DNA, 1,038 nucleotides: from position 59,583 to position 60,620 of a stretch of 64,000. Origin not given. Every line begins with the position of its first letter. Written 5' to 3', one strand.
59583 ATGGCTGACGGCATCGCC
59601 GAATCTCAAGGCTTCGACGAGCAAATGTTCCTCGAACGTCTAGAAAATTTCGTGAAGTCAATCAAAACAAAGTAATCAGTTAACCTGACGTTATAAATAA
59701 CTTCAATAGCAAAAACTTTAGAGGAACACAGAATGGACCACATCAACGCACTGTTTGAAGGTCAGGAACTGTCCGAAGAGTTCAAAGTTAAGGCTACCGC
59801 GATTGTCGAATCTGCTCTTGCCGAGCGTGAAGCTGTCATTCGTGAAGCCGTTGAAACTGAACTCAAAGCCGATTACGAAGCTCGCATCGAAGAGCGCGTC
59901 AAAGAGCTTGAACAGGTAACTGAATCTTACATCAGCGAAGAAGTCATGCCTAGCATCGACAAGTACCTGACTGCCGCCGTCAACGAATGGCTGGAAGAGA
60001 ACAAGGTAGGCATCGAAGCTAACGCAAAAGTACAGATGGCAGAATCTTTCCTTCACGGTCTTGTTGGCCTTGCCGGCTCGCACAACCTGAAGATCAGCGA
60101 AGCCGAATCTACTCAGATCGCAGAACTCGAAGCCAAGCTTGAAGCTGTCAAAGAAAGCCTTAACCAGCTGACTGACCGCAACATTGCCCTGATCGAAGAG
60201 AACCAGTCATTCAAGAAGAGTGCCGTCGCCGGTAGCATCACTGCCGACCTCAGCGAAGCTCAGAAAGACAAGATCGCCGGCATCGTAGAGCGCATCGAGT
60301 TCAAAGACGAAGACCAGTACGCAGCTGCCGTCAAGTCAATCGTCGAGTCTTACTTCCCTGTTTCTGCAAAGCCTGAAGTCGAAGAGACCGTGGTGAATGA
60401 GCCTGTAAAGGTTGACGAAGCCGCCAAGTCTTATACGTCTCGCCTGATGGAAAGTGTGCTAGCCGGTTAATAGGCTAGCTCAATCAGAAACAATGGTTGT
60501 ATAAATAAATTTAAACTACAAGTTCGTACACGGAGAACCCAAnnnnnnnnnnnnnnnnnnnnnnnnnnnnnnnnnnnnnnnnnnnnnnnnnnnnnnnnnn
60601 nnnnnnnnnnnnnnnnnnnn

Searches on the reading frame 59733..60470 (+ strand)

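Call 101: search_protein_families(library=pfam, proteins=[window:59733-60470:+], max_evalue=0.001)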
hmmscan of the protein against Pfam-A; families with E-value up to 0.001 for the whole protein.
window:59733-60470:+ (245 aa): 1 family
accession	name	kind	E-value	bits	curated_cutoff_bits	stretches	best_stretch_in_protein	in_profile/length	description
PF25623.1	T4_CASP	-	1.7e-50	172.3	27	1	3-232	4-224/247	T4-phage like capsid assembly scaffolding protein family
